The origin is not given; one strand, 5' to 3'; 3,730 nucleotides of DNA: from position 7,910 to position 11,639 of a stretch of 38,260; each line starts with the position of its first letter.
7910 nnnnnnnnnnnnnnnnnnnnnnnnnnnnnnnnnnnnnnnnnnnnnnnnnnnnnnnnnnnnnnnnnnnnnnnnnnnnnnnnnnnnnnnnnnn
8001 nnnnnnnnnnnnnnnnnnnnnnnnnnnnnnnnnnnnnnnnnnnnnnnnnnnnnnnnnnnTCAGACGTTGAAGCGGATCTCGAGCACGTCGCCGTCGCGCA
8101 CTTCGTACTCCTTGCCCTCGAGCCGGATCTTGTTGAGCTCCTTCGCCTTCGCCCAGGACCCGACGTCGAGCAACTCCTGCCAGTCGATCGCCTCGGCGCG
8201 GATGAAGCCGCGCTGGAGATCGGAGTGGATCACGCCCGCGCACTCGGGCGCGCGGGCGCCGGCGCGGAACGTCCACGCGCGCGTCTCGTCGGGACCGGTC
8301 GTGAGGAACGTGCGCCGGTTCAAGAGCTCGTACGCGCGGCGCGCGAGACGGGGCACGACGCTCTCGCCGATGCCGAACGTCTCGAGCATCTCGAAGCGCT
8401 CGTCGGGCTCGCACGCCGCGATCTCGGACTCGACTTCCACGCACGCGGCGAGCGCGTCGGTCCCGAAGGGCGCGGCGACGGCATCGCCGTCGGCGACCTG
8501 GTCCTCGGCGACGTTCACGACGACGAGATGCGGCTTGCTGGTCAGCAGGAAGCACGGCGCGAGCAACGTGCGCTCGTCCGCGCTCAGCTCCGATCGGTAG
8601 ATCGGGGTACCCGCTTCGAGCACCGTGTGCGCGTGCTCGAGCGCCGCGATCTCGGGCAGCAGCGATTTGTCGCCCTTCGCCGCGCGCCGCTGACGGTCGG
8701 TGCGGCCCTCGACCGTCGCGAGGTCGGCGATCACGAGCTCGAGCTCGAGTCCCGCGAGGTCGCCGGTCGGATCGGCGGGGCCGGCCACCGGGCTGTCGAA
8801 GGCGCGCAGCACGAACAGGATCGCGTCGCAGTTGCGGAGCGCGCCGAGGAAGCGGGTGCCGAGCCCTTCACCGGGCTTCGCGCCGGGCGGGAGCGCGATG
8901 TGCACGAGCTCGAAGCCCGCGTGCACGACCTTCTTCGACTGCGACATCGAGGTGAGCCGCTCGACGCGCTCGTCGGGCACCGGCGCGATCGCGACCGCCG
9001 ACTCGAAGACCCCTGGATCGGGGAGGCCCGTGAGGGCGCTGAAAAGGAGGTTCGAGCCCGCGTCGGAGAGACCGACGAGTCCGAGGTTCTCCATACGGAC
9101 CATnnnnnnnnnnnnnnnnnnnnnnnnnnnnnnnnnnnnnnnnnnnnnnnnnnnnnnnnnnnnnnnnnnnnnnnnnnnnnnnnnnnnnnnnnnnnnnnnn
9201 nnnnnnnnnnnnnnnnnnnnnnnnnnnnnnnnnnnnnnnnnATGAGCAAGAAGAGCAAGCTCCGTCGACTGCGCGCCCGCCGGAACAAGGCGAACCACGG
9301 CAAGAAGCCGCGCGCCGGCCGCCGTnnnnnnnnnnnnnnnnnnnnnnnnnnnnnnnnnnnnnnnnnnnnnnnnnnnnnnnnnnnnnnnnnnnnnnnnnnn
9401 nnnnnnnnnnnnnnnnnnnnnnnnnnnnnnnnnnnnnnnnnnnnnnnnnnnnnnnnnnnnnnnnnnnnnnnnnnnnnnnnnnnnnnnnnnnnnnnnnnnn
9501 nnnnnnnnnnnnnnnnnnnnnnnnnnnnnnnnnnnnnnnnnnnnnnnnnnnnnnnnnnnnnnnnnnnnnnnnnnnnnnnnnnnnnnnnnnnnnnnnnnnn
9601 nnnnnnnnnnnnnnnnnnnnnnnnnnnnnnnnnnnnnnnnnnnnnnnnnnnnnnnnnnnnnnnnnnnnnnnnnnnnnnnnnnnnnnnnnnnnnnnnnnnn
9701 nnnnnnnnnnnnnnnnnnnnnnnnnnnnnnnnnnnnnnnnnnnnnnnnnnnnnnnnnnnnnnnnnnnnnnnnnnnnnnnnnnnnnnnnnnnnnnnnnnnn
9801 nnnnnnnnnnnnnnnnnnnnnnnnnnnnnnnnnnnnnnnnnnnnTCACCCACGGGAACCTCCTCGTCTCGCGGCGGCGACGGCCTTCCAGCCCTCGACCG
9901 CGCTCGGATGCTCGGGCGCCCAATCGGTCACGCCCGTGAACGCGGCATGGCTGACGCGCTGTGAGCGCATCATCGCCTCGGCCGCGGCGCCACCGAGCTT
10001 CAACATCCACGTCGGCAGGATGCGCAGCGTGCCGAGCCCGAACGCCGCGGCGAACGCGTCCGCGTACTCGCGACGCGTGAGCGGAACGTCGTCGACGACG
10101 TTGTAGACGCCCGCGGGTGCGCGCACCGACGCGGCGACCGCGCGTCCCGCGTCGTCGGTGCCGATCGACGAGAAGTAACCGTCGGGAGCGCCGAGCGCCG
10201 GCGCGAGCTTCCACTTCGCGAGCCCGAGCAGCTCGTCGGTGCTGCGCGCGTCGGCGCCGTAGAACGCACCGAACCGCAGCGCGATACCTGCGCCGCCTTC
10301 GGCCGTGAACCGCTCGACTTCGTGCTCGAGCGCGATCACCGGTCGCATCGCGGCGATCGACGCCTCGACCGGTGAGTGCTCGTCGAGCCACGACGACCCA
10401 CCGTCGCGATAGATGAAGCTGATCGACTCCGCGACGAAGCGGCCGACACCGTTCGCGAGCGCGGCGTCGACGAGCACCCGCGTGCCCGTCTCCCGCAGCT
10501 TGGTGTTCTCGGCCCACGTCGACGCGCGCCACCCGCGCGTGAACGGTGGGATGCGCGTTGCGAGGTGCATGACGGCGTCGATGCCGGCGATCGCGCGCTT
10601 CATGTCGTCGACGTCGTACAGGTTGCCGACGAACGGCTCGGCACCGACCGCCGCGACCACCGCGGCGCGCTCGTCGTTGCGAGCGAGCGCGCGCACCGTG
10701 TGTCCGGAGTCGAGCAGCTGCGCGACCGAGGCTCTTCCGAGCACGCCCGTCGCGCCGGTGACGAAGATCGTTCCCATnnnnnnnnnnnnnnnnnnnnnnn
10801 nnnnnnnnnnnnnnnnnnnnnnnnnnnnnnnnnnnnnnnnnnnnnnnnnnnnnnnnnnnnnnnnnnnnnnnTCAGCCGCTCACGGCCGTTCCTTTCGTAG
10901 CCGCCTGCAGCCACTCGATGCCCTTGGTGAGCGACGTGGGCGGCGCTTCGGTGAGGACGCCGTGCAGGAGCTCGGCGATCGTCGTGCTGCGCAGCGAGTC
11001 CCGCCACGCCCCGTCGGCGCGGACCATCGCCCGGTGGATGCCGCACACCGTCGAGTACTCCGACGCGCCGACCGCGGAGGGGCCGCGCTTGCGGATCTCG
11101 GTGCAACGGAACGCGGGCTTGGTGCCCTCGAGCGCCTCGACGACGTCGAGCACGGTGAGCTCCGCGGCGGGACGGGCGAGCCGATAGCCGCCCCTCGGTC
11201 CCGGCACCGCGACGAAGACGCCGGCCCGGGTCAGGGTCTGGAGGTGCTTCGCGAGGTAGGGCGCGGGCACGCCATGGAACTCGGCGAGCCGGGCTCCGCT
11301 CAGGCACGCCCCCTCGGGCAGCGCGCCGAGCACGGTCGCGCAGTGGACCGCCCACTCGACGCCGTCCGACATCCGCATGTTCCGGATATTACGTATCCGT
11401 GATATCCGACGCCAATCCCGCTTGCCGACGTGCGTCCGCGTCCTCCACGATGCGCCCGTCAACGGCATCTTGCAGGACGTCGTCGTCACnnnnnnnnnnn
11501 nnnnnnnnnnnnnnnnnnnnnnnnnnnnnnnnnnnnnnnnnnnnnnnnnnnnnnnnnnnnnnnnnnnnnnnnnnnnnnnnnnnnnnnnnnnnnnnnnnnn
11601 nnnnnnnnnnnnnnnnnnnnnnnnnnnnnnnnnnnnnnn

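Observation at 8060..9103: YchF-family GTPase/ATPase homolog lacking the Walker A lysine and serine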

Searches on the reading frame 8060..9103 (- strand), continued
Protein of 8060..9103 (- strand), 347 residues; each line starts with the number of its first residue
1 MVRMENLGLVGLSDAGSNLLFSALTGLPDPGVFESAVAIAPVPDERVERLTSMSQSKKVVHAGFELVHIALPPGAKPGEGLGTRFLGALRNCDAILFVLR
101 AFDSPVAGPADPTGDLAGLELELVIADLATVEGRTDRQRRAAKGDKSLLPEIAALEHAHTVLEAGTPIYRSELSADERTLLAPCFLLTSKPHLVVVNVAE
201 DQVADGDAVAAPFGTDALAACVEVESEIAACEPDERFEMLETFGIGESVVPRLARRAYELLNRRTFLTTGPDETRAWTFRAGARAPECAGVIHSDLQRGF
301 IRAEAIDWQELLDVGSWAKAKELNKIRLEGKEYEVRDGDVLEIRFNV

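Call 45: find_homologous_proteins(query=P0160, max_evalue=1e-20)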
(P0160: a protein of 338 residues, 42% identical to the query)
Query P0160 (338 aa): 7998 proteins with E <= 1e-20 among 8000 candidates; the best 120 are listed.
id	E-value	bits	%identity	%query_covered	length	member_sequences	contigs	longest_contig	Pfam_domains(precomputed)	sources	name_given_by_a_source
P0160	9.3e-210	713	100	100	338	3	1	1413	PF06071.20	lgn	-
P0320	1.2e-189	647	90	100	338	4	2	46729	PF06071.20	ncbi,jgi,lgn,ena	ncbi:MAG TPA: DUF933 domain-containing protein [Actinomycetota bacterium]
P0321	8.5e-185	632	87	100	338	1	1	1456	PF06071.20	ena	-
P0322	2.8e-166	571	79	100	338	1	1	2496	PF06071.20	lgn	-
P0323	9.0e-163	559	78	100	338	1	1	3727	PF06071.20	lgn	-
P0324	1.2e-161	555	75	100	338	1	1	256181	PF06071.20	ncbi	ncbi:MAG: DUF933 domain-containing protein [Actinomycetota bacterium]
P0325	1.7e-161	555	78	100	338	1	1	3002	PF06071.20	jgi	jgi:ribosome-binding ATPase YchF (GTP1/OBG family)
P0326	9.2e-158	543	77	100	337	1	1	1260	PF06071.20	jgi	jgi:hypothetical protein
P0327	1.2e-142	493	71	100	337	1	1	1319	PF06071.20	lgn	-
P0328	2.9e-141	488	69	100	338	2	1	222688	PF06071.20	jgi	jgi:hypothetical protein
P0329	3.3e-141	488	70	100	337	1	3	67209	PF06071.20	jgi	jgi:ribosome-binding ATPase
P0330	8.6e-140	484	69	100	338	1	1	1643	PF06071.20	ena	-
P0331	2.7e-138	479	69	100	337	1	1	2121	PF06071.20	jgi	jgi:hypothetical protein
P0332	2.8e-132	459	67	100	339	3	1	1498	PF06071.20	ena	-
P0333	3.3e-132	459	67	100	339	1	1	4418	PF06071.20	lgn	-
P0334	5.6e-132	458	67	100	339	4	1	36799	PF06071.20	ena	-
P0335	3.0e-131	456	67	100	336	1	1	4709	PF06071.20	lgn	-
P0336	4.9e-131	455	66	100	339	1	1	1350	PF06071.20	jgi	jgi:GTP-binding protein YchF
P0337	1.5e-130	453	66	100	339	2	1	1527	PF06071.20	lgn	-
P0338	1.6e-130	453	67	100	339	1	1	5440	PF06071.20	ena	-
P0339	4.2e-130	452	66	100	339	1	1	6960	PF06071.20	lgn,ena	-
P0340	8.0e-130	451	66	100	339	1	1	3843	PF06071.20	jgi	jgi:GTP-binding protein YchF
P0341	1.7e-129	450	66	100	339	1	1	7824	PF06071.20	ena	-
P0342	2.2e-129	449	65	100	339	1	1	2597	PF06071.20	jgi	jgi:hypothetical protein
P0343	2.8e-129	449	66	100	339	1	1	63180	PF06071.20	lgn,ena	-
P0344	5.1e-129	448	65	100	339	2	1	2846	PF06071.20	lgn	-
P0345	5.8e-129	448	66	100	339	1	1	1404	PF06071.20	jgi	jgi:ribosome-binding ATPase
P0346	9.1e-129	447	66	100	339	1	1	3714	PF06071.20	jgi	jgi:ribosome-binding ATPase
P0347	1.2e-128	447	66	100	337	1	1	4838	PF06071.20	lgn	-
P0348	1.5e-128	447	64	100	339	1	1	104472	PF06071.20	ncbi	-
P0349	2.0e-128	446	67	100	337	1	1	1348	PF06071.20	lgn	-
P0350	2.0e-128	446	65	100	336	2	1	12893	PF01926.30,PF06071.20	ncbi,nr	ncbi:MAG: YchF family ATPase [Actinobacteria bacterium]|nr:YchF family ATPase [Actinomycetota bacter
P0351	7.6e-128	444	66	100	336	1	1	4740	PF06071.20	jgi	-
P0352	9.5e-128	444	65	100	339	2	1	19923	PF06071.20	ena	-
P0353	1.8e-127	443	65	100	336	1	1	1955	PF06071.20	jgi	jgi:ribosome-binding ATPase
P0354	2.3e-127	443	65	100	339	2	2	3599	PF06071.20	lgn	-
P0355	2.6e-127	443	65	100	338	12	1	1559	PF06071.20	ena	-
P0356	2.8e-127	443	64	100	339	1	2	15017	PF06071.20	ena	-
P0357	3.2e-127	442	64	100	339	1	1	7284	PF06071.20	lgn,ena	-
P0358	5.3e-127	442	64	100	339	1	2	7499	PF06071.20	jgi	jgi:ribosome-binding ATPase YchF (GTP1/OBG family)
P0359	6.7e-127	441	64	100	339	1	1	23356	PF06071.20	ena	-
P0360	7.3e-127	441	65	100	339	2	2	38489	PF06071.20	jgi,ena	jgi:GTP-binding protein YchF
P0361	1.8e-126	440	64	100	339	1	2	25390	PF06071.20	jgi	jgi:ribosome-binding ATPase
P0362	3.1e-126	439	65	100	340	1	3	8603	PF06071.20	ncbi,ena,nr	ncbi:MAG: redox-regulated ATPase YchF [Actinobacteria bacterium]|nr:MAG: redox-regulated ATPase YchF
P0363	3.5e-126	439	65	100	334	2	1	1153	PF06071.20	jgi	-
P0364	3.5e-126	439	64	100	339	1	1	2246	PF06071.20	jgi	-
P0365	4.5e-126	439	64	100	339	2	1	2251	PF06071.20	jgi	-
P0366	7.9e-126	438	65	99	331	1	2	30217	PF06071.20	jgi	jgi:hypothetical protein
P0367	8.0e-126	438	64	100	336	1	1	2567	PF06071.20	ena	-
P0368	1.1e-125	437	66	96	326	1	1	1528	PF06071.20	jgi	-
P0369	2.1e-125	436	65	100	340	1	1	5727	PF06071.20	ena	-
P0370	2.5e-125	436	65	100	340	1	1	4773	PF06071.20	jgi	jgi:GTP-binding protein YchF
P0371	2.7e-125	436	64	100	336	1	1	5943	PF06071.20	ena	-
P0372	4.9e-125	435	64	100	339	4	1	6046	PF06071.20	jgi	jgi:GTP-binding protein YchF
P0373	6.9e-125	435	64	100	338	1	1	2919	PF06071.20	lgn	-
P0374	8.2e-125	434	63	100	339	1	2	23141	PF06071.20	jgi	jgi:ribosome-binding ATPase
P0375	9.6e-125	434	64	100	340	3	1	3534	PF06071.20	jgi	jgi:ribosome-binding ATPase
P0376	1.7e-124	433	63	99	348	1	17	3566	PF06071.20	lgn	-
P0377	2.4e-124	433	63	100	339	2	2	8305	PF06071.20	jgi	-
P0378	1.1e-123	431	63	100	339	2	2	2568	PF06071.20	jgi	-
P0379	1.1e-123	431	63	100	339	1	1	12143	PF06071.20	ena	-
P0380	1.4e-123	430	65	100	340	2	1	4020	PF06071.20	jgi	jgi:hypothetical protein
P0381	1.9e-123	430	63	100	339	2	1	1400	PF06071.20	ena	-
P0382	2.5e-123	430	63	100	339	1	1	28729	PF06071.20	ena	-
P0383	1.2e-122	427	63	100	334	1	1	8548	PF06071.20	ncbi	-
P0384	1.4e-122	427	65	100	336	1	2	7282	PF01926.30,PF06071.20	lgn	-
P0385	2.4e-122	426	64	100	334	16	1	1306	PF06071.20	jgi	jgi:ribosome-binding ATPase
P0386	3.0e-122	426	63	100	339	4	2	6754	PF06071.20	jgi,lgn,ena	jgi:GTP-binding protein YchF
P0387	3.3e-122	426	64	100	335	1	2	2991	PF06071.20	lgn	-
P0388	4.3e-122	425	63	100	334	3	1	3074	PF06071.20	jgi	jgi:GTP-binding protein YchF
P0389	4.3e-122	425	63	100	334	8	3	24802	PF06071.20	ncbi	ncbi:MAG: DUF933 domain-containing protein [Actinomycetota bacterium]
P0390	4.4e-122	425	60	100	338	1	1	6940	PF06071.20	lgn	-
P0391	4.8e-122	425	64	100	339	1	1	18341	PF06071.20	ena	-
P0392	4.9e-122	425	63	100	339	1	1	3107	PF06071.20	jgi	jgi:ribosome-binding ATPase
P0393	5.1e-122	425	63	100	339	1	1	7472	PF06071.20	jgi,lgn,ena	-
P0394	9.6e-122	424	63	100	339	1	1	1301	PF06071.20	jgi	-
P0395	1.9e-121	423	65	95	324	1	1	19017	PF06071.20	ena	-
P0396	3.4e-121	423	62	100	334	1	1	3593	PF06071.20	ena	-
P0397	5.5e-121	422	63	100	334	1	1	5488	PF06071.20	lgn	-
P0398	7.7e-121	421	63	100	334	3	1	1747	PF06071.20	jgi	jgi:GTP-binding protein YchF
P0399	8.0e-121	421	64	100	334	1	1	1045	PF06071.20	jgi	jgi:hypothetical protein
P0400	1.1e-120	421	63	100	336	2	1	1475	PF06071.20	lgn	-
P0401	1.2e-120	421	62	100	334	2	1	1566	PF06071.20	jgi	jgi:GTP-binding protein YchF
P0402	1.6e-120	420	62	100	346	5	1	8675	PF06071.20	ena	-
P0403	1.6e-120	420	63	100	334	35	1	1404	PF06071.20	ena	-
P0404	4.1e-120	419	63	100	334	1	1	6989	PF06071.20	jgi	jgi:GTP-binding protein YchF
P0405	4.5e-120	419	63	100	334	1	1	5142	PF06071.20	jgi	jgi:ribosome-binding ATPase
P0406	5.4e-120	419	62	99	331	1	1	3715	PF06071.20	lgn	-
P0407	9.3e-120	418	62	100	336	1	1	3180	PF06071.20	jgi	-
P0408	1.2e-119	417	63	100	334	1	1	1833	PF06071.20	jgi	jgi:GTP-binding protein YchF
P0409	2.7e-119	416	63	100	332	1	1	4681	PF06071.20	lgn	-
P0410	2.9e-119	416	62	100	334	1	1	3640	PF06071.20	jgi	-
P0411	3.8e-119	416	61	100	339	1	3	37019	PF06071.20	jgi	jgi:ribosome-binding ATPase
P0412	5.7e-119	415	62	100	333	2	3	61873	PF06071.20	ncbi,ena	ncbi:MAG TPA: DUF933 domain-containing protein [Actinomycetota bacterium]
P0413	6.5e-119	415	60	100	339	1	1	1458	PF06071.20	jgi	-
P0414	1.4e-118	414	62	100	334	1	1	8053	PF06071.20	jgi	jgi:ribosome-binding ATPase YchF (GTP1/OBG family)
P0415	2.1e-118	413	61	100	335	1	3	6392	PF06071.20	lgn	-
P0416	6.4e-118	412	60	100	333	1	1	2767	PF06071.20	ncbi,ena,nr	ncbi:MAG TPA: DUF933 domain-containing protein [Actinomycetota bacterium]|nr:DUF933 domain-containin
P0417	6.7e-118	412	62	100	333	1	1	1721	PF06071.20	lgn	-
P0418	9.8e-118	411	61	98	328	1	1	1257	PF06071.20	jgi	-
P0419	1.3e-117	411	61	100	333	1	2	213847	PF06071.20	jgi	jgi:GTP-binding protein YchF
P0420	1.7e-117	410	62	100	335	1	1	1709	PF06071.20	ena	-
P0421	1.8e-117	410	67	90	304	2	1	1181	PF06071.20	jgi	jgi:hypothetical protein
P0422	1.9e-117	410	63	100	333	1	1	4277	PF06071.20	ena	-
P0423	2.7e-117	410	61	98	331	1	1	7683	PF06071.20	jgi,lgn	jgi:hypothetical protein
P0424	2.7e-117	410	60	100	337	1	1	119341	PF06071.20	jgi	jgi:ribosome-binding ATPase YchF (GTP1/OBG family)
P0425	3.3e-117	409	63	100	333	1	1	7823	PF06071.20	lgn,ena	-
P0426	3.9e-117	409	62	100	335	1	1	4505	PF06071.20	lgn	-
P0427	5.5e-117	409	63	100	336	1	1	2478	PF06071.20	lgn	-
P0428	6.0e-117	409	61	100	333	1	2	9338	PF06071.20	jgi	jgi:GTP-binding protein YchF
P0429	1.5e-116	407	62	99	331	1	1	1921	PF06071.20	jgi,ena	-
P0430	4.0e-116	406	63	100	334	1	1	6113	PF06071.20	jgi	jgi:hypothetical protein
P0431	1.3e-115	404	63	100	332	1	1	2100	PF06071.20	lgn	-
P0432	6.1e-115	402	60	100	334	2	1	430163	PF06071.20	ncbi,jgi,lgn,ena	ncbi:MAG: DUF933 domain-containing protein [Actinomycetota bacterium]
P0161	1.3e-114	401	61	100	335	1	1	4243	PF06071.20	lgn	-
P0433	2.0e-114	400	61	100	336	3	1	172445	PF06071.20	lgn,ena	-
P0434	6.7e-113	395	62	100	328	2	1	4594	PF06071.20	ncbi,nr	ncbi:MAG: YchF family ATPase [Actinobacteria bacterium]|nr:YchF family ATPase [Actinomycetota bacter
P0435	1.2e-112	395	61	100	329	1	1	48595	PF06071.20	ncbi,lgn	ncbi:MAG: DUF933 domain-containing protein [Actinomycetota bacterium]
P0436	4.4e-112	393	60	100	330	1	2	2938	PF06071.20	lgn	-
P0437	7.0e-112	392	59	100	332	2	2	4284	PF06071.20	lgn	-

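Call 48: find_encoding_contigs(protein=P0324, flank=7000, max_places=1)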
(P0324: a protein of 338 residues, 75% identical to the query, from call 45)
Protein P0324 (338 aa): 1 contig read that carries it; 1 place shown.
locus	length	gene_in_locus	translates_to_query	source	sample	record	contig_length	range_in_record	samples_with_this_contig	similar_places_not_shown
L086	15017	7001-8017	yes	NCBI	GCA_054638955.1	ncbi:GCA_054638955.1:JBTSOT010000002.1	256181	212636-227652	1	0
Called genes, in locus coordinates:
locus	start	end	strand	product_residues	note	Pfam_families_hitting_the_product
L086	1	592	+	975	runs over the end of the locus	PF15902:Sortilin-Vps10 (faint), PF02012:BNR (faint)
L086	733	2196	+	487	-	PF09992:NAGPA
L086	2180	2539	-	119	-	PF01243:PNPOx_N, PF12900:Pyridox_ox_2 (weak)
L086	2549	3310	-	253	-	PF03099:BPL_LplA_LipB, PF02237:BPL_C (weak)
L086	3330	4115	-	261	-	PF18915:DUF5667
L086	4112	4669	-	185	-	PF07638:Sigma70_ECF, PF04542:Sigma70_r2, PF08281:Sigma70_r4_2, PF04545:Sigma70_r4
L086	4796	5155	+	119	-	-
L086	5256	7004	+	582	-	PF00289:Biotin_carb_N, PF02222:ATP-grasp (weak), PF02786:CPSase_L_D2, PF25919:BSH_CusB (faint), PF07478:Dala_Dala_lig_C (faint), PF02785:Biotin_carb_C, PF00364:Biotin_lipoyl, PF25917:BSH_RND (weak), +1 more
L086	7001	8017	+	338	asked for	PF06071:YchF-GTPase_C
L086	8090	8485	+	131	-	PF00188:CAP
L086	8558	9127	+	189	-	PF04011:LemA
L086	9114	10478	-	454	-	PF01134:GIDA (faint), PF07992:Pyr_redox_2, PF12831:FAD_oxidored (weak), PF13450:NAD_binding_8 (faint), PF13738:Pyr_redox_3, PF00070:Pyr_redox, PF02852:Pyr_redox_dim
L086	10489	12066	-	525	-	PF01642:MM_CoA_mutase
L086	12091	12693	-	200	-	PF02720:DUF222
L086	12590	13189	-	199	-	PF02720:DUF222 (weak)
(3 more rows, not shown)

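Call 62: search_protein_families(library=ncbifam, proteins=[P0081, P0109, P0035, P0061, P0009, P0160, P0122], max_evalue=1e-10)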
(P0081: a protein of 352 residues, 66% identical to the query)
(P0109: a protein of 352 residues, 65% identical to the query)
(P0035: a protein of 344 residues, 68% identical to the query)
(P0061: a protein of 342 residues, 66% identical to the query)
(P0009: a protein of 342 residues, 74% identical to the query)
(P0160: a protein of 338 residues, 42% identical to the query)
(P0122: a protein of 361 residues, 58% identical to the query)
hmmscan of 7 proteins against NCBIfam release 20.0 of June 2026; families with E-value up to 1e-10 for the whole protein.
P0081 (352 aa): 6 families
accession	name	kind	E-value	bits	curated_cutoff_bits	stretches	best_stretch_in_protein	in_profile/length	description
TIGR00092.1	TIGR00092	equivalog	8.6e-98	327.8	279.2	1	4-352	5-368/368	redox-regulated ATPase YchF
NF007171.0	PRK09602.1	subfamily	6.8e-26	91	387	1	3-149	4-163/397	YchF-related putative GTPase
NF008956.1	PRK12299.1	equivalog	3e-15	56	300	1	3-110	160-246/327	GTPase ObgE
TIGR02729.1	Obg_CgtA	equivalog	9.2e-15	54.5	280.25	1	3-108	159-248/329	Obg family GTPase CgtA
NF008954.1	PRK12296.1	equivalog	1.6e-12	46.7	377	1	4-130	162-268/470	GTPase ObgE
NF008955.0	PRK12297.1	equivalog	3.7e-12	45.9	406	1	4-128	162-266/429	GTPase ObgE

P0109 (352 aa): 6 families
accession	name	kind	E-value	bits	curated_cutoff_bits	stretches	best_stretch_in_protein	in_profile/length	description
TIGR00092.1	TIGR00092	equivalog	5.8e-100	335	279.2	1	4-352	5-368/368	redox-regulated ATPase YchF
NF007171.0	PRK09602.1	subfamily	8.7e-28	97.3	387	1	3-153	4-168/397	YchF-related putative GTPase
NF008956.1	PRK12299.1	equivalog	2.5e-17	62.8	300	1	3-114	160-246/327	GTPase ObgE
TIGR02729.1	Obg_CgtA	equivalog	3.3e-16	59.2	280.25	1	3-108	159-248/329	Obg family GTPase CgtA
NF008955.0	PRK12297.1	equivalog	5.8e-13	48.5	406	1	4-105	162-247/429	GTPase ObgE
NF008954.1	PRK12296.1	equivalog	4.5e-11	41.8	377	0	4-131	162-269/470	GTPase ObgE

P0035 (344 aa): 1 family
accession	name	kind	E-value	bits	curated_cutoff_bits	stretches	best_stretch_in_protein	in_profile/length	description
TIGR00092.1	TIGR00092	equivalog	2e-79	267.4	279.2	1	4-344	5-368/368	redox-regulated ATPase YchF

P0061 (342 aa): 1 family
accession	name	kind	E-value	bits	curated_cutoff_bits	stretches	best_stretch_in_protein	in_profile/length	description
TIGR00092.1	TIGR00092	equivalog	1.6e-75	254.5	279.2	1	4-342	5-368/368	redox-regulated ATPase YchF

P0009 (342 aa): 1 family
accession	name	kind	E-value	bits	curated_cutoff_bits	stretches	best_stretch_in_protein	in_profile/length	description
TIGR00092.1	TIGR00092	equivalog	3.7e-72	243.5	279.2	1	4-342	5-368/368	redox-regulated ATPase YchF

P0160 (338 aa): 1 family
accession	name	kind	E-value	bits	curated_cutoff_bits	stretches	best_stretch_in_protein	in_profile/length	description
TIGR00092.1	TIGR00092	equivalog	5.4e-73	246.2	279.2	1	3-338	4-368/368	redox-regulated ATPase YchF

P0122 (361 aa): 6 families
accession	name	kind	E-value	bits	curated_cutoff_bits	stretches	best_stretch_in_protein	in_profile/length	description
TIGR00092.1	TIGR00092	equivalog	9.1e-109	363.9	279.2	1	4-361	5-368/368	redox-regulated ATPase YchF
NF007171.0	PRK09602.1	subfamily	8e-27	94.1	387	1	4-157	5-176/397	YchF-related putative GTPase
TIGR02729.1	Obg_CgtA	equivalog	3e-17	62.7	280.25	1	5-130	161-266/329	Obg family GTPase CgtA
NF008956.1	PRK12299.1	equivalog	7.3e-17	61.3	300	1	4-129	161-261/327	GTPase ObgE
NF008955.0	PRK12297.1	equivalog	1.4e-15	57.2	406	1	5-129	163-267/429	GTPase ObgE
NF008954.1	PRK12296.1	equivalog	9.4e-15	54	377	1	5-133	163-271/470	GTPase ObgE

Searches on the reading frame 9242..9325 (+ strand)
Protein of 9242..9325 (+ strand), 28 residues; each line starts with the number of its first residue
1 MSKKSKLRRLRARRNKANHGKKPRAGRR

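Call 58: search_protein_families(library=ncbifam, proteins=[window:9242-9325:+], max_evalue=0.01)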
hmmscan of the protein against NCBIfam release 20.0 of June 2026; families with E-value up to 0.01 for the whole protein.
seq(28 aa): 1 family
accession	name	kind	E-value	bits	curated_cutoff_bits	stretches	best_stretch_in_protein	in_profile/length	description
NF047428.1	ribo_Myco_bL37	equivalog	0.0018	18.4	30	1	1-24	1-23/24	50S ribosomal protein bL37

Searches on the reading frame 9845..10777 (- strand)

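Call 15: search_protein_families(library=pfam, proteins=[window:9845-10777:-], max_evalue=0.001)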
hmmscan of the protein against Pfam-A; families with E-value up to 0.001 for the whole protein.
window:9845-10777:- (310 aa): 5 families
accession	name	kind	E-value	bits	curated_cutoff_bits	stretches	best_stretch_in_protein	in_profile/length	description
PF13460.12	NAD_binding_10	-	1e-19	71.6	27.2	1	8-130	1-111/184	NAD(P)H-binding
PF01370.27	Epimerase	-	8.3e-15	55.3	20.9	1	4-176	1-176/240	NAD dependent epimerase/dehydratase family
PF05368.20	NmrA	-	1.5e-14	54.8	27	1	3-119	4-107/298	NmrA-like family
PF01073.25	3Beta_HSD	-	3.9e-08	33.1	22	1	6-118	2-115/280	3-beta hydroxysteroid dehydrogenase/isomerase family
PF00106.31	adh_short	-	6.1e-05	23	26.6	1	3-69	2-71/195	short chain dehydrogenase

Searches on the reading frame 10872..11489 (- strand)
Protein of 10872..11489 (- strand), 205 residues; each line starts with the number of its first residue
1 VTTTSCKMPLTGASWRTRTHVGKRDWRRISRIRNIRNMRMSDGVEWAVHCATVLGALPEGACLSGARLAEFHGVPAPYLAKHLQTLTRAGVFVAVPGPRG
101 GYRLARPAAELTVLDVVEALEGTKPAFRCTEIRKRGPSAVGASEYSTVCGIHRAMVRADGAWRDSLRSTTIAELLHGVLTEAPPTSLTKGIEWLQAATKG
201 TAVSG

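Call 15: search_protein_families(library=pfam, proteins=[window:10872-11489:-], max_evalue=0.001)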
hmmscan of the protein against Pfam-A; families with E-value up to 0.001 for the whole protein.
window:10872-11489:- (205 aa): 1 family
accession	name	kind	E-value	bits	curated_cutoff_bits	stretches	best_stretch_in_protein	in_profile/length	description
PF02082.26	Rrf2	-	2.7e-28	99.2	30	1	41-176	2-131/132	Iron-dependent Transcriptional regulator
